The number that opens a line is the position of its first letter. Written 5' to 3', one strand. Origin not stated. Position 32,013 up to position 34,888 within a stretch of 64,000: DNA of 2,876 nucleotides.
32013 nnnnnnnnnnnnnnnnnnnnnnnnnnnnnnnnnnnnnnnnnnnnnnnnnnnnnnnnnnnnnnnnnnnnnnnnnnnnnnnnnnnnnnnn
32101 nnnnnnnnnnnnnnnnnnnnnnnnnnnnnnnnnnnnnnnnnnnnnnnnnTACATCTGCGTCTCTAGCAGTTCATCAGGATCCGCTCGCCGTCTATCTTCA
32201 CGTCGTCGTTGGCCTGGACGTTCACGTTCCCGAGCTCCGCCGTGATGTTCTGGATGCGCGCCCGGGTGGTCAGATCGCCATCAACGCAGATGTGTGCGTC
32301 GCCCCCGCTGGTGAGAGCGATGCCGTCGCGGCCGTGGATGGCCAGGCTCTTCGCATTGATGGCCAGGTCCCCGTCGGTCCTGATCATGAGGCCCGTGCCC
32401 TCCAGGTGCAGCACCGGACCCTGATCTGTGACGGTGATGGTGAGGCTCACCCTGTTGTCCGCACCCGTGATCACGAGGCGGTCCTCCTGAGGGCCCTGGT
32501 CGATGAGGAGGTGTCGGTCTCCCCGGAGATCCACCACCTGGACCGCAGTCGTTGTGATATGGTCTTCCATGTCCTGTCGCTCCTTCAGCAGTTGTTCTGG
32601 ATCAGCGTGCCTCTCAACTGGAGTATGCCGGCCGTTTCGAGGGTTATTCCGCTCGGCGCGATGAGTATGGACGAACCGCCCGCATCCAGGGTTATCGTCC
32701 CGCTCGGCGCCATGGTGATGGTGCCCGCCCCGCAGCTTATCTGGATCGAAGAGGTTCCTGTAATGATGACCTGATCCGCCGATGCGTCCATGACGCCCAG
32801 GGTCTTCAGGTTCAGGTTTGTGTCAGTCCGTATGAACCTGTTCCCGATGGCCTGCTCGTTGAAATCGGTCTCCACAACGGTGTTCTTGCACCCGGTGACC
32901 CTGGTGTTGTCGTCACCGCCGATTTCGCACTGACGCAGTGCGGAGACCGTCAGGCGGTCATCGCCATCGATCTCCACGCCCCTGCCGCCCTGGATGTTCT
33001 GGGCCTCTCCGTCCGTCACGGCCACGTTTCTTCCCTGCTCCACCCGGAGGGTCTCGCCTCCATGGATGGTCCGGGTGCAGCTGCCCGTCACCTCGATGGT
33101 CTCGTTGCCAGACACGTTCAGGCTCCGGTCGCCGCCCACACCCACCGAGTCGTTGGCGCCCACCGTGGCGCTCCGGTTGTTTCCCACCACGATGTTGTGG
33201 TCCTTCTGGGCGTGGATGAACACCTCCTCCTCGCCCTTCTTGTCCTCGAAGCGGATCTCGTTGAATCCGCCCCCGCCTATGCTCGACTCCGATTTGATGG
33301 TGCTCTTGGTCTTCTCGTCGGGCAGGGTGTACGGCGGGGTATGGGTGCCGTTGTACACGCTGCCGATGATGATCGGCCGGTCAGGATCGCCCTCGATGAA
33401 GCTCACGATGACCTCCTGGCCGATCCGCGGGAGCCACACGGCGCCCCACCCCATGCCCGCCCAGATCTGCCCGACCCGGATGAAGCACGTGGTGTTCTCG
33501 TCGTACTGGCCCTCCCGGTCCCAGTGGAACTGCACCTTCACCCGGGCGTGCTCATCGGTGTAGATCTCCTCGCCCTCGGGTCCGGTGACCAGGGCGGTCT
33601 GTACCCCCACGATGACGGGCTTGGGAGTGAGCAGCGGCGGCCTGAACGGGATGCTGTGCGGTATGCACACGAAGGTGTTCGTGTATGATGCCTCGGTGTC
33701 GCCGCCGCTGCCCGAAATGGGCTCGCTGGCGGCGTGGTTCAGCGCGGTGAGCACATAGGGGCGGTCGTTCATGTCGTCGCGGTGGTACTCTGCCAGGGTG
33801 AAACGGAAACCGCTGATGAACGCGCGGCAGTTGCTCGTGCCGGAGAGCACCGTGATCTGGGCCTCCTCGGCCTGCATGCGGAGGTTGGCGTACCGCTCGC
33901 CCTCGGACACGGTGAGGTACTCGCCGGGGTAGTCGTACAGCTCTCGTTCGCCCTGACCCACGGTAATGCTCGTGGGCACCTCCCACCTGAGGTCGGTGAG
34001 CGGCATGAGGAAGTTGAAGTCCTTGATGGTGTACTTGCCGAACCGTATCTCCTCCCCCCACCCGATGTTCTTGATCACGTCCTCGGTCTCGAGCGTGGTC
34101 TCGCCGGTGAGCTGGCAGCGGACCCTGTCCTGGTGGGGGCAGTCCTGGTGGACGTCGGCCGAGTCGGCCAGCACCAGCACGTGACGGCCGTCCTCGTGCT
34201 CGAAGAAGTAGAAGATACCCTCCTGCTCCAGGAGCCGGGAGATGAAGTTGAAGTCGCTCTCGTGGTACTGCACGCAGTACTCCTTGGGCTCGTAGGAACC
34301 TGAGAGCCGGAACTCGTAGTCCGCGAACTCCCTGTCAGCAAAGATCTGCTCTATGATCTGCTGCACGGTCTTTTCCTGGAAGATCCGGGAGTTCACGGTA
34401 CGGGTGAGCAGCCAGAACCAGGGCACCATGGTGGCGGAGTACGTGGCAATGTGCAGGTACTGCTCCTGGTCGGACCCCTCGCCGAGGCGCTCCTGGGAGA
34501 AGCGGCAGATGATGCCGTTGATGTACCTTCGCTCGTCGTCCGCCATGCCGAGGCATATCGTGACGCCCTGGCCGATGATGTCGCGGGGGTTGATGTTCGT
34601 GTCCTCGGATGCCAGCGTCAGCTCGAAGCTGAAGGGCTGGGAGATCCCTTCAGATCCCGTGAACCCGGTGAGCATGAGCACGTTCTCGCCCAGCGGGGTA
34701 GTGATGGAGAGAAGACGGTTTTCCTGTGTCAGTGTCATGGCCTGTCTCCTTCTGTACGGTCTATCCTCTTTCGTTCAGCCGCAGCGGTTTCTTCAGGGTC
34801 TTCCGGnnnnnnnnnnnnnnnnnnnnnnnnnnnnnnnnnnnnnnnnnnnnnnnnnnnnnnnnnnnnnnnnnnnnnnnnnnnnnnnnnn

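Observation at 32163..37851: Atypically ordered VgrG module: DUF2169 - Gly-zipper effector candidate - DUF2169 - VgrG - orphan beta-helix protein, with no obvious immunity gene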

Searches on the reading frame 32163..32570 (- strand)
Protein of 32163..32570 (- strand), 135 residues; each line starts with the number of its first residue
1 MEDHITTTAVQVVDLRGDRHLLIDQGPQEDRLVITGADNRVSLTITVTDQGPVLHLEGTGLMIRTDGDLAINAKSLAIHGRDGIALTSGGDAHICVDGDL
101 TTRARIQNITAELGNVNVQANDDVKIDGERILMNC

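Call 4: search_protein_families(library=pfam, proteins=[window:32163-32570:-], max_evalue=0.01)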
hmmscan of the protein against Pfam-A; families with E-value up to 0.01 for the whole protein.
window:32163-32570:- (135 aa): 3 families
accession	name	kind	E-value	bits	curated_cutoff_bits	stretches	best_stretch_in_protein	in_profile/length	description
PF12059.13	DUF3540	-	5.8e-05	23.5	27.9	0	56-94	57-97/199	Protein of unknown function (DUF3540)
PF23981.1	DUF7305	-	0.0012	19.3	27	0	87-129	67-108/185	Domain of unknown function (DUF7305)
PF10106.14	DUF2345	-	0.0092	16.3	30.7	0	76-116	14-54/151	Uncharacterized protein conserved in bacteria (DUF2345)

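Call 7: search_protein_families(library=ncbifam, proteins=[window:32163-32570:-], max_evalue=0.1)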
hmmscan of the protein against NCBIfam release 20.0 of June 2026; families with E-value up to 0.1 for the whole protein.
window:32163-32570:- (135 aa): 2 families
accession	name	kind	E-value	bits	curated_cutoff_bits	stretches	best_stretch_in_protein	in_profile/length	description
NF012206.1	LktA_tand_53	repeat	0.0055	16.9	50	1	101-127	17-44/53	tandem repeat-containing filamentous protein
NF041249.1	T6SS_TssI_Fran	equivalog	0.013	15.5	100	1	44-124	76-153/163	type VI secretion system tip protein TssI/VgrG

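Call 8: search_protein_families(library=pfam, proteins=[window:32163-32570:-], max_evalue=10)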
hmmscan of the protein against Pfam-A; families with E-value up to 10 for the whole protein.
window:32163-32570:- (135 aa): 4 families
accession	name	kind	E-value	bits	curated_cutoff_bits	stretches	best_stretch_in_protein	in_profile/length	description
PF12059.13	DUF3540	-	5.8e-05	23.5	27.9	2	56-94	57-97/199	Protein of unknown function (DUF3540)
PF23981.1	DUF7305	-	0.0012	19.3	27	1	87-129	67-108/185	Domain of unknown function (DUF7305)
PF10106.14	DUF2345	-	0.0092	16.3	30.7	1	76-116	14-54/151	Uncharacterized protein conserved in bacteria (DUF2345)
PF19524.4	DUF6054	-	0.083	13.2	27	1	37-58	57-78/111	Family of unknown function (DUF6054)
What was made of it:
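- Checked: 32163-32570 has only sub-threshold DUF3540 and DUF2345 hits (calls 4, 8).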

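Call 82: search_protein_families(library=pfam, alignment_id=A6, max_evalue=0.1)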
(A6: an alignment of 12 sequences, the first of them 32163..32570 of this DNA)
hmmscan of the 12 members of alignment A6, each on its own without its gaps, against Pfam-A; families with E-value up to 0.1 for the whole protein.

A. member 1, window:32163-32570:- (135 aa): 4 families
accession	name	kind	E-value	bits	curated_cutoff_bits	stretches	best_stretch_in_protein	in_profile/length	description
PF12059.13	DUF3540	-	5.8e-05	23.5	27.9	0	56-94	57-97/199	Protein of unknown function (DUF3540)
PF23981.1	DUF7305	-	0.0012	19.3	27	1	87-129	67-108/185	Domain of unknown function (DUF7305)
PF10106.14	DUF2345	-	0.0092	16.3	30.7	0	76-116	14-54/151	Uncharacterized protein conserved in bacteria (DUF2345)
PF19524.4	DUF6054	-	0.083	13.2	27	0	37-58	57-78/111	Family of unknown function (DUF6054)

B. families by the number of members that match (of 12 scanned): 10 families
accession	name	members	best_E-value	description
PF10106.14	DUF2345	12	1e-05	Uncharacterized protein conserved in bacteria (DUF2345)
PF12059.13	DUF3540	12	2.6e-05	Protein of unknown function (DUF3540)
PF23981.1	DUF7305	4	0.0012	Domain of unknown function (DUF7305)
PF04790.18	Sarcoglycan_1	3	0.00067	Sarcoglycan complex subunit protein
PF14262.12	Cthe_2159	1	0.045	Carbohydrate-binding domain-containing protein Cthe_2159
PF00608.22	Adeno_shaft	1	0.06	Adenoviral fibre protein (repeat/shaft region)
PF18886.6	DUF5649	1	0.066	Repeats of unknown function (DUF5649)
PF01883.24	FeS_assembly_P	1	0.082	Iron-sulfur cluster assembly protein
PF19524.4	DUF6054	1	0.083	Family of unknown function (DUF6054)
PF24755.2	SpoVR_C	1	0.091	SpoVR-like C-terminal domain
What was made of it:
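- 32163..32570 (-): Small protein (135 aa): TvpC-like mimic of the VgrG beta-prism tip, always immediately downstream of vgrG. All 12 orthologs give sub-threshold DUF3540 and DUF2345 hits (call 82).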

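Call 83: search_solved_structures(query=A6, max_evalue=1, show_alignments=1)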
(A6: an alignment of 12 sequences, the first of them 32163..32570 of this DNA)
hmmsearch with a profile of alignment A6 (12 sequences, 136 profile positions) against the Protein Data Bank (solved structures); distinct sequences matched with E-value up to 1: 12.
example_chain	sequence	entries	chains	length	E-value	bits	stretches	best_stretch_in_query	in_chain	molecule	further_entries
8gra_I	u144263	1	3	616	2.2e-05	27.7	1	68-134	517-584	Type VI secretion system spike protein VgrG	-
3izo_F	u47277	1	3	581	0.00011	25.4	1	32-111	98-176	Fiber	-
9jg8_G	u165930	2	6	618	0.0046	20.2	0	50-103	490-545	Type VI secretion system spike protein VgrG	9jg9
9gtr_q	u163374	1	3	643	0.0092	19.2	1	24-104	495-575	Gp5/Type VI secretion system Vgr protein OB-fold domain-containing protein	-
9vzk_q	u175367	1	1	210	0.075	16.3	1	68-107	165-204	Gp5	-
7aef_q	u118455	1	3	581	0.12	15.6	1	68-113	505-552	Phosphoserine phosphatase SerB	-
8uur_A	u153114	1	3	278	0.12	15.6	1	49-104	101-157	AfpX13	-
7b5h_AJ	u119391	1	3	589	0.17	15.2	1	59-129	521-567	All3320 protein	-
6rbk_C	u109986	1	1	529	0.48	13.7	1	20-98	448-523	Afp8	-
8on5_A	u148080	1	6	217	0.62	13.3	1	59-117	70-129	Adenoviral fiber protein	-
6sjl_A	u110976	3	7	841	0.76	13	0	48-125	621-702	Putative type VI secretion protein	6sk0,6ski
1gef_A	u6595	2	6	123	0.84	12.9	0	6-50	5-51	HOLLIDAY JUNCTION RESOLVASE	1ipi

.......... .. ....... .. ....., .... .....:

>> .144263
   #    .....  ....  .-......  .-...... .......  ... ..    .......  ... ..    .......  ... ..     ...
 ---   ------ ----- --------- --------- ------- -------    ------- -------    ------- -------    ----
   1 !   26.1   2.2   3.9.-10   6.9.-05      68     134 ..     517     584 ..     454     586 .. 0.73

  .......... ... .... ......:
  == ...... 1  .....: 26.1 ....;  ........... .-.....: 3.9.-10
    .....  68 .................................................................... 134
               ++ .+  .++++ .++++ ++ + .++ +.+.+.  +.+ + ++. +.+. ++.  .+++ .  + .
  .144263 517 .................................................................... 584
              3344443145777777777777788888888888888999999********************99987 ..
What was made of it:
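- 32163..32570 (-): A profile of 12 orthologs hits the VgrG beta-prism in PDB entry 8gra (residues 517-584 of 616), E 2.2e-5, and other contractile-injection spikes (call 83).
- On TvpC (DUF3540 or DUF6484 VgrG mimic): PDB VgrG entry 8gra, residues 517-584, E 2.2e-5 (call 83).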

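Call 101: search_protein_families(library=phrogs, proteins=[window:32163-32570:-], max_evalue=1)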
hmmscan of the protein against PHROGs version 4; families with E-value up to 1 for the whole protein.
window:32163-32570:- (135 aa): 3 families
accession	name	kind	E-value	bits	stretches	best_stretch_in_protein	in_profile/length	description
phrog_15862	-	unknown function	0.11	13.2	1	51-72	6-27/38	-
phrog_27265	-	unknown function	0.22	12.4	1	30-87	13-69/70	-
phrog_9992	-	tail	0.51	10.9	1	87-129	123-165/228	baseplate assembly protein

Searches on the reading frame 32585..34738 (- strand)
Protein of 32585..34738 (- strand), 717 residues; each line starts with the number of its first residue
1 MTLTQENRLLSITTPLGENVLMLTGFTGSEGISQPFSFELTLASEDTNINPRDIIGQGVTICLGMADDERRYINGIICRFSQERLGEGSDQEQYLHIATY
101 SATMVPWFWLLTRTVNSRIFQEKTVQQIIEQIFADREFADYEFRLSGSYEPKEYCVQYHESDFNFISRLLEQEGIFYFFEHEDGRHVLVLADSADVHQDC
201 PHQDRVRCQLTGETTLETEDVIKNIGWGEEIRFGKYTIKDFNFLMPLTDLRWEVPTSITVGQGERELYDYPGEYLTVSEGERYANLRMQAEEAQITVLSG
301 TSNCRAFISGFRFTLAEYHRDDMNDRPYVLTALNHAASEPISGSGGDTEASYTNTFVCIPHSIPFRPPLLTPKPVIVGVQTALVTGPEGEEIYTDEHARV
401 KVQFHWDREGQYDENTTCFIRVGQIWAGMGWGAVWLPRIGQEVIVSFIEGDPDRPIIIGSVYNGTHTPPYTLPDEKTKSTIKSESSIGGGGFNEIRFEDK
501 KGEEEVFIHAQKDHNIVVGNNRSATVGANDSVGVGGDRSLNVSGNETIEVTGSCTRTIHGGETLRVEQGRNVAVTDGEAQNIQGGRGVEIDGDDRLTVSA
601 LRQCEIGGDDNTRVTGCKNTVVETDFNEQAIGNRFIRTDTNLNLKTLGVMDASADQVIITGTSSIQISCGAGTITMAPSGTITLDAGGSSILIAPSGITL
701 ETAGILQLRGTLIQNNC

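Call 4: search_protein_families(library=pfam, proteins=[window:32585-34738:-], max_evalue=0.01)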
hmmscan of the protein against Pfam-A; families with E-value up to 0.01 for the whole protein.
window:32585-34738:- (717 aa): 6 families
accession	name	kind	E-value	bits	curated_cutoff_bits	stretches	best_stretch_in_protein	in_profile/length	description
PF05954.17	Phage_GPD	-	8.3e-90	301.5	30.1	1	30-339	2-303/305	Phage tail baseplate hub (GPD)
PF22178.3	Gp5_trimer_C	-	2.4e-30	105.4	30.9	1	479-586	1-108/112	Bacteriophage T4 gp5 C-terminal trimerisation domain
PF04717.18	Phage_base_V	-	1e-13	51.8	23.8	1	395-462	12-75/75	Type VI secretion system/phage-baseplate injector OB domain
PF20093.5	DUF6484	-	1.9e-05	25.7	27.6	1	438-459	38-59/61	Domain of unknown function (DUF6484)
PF10106.14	DUF2345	-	3.4e-05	24.2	30.7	1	651-710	83-142/151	Uncharacterized protein conserved in bacteria (DUF2345)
PF06715.18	Gp5_C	-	0.00027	21.3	20.4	1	528-550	1-23/24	Gp5 C-terminal repeat (3 copies)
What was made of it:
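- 32585..34738 (-): VgrG spike (717 aa) whose beta-prism runs to the C-terminus, with no effector domain. Phage_GPD, Phage_base_V, Gp5_trimer_C and weak DUF2345 (call 4).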

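Call 7: search_protein_families(library=ncbifam, proteins=[window:32585-34738:-], max_evalue=0.1)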
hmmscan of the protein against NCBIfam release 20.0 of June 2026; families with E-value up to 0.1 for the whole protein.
window:32585-34738:- (717 aa): 5 families
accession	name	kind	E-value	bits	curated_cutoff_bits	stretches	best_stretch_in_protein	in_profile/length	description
TIGR03361.1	VI_Rhs_Vgr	subfamily_domain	1.1e-191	637.9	186.35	1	11-530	2-512/513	type VI secretion system tip protein TssI/VgrG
TIGR01646.1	vgr_GE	subfamily_domain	1.2e-135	453.3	121.8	1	23-513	3-480/480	type VI secretion system tip protein VgrG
NF033848.1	VgrG_rel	hypoth_equivalog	1.9e-13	49.6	275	1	374-546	372-540/547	VgrG-related protein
TIGR01644.1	phage_P2_V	subfamily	0.0083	15.7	46.75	1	432-473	47-88/192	phage baseplate assembly protein V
NF041249.1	T6SS_TssI_Fran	equivalog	0.0089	16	100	0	655-705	58-107/163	type VI secretion system tip protein TssI/VgrG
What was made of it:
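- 32585..34738 (-): TIGR03361 E 1e-191 (call 7).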
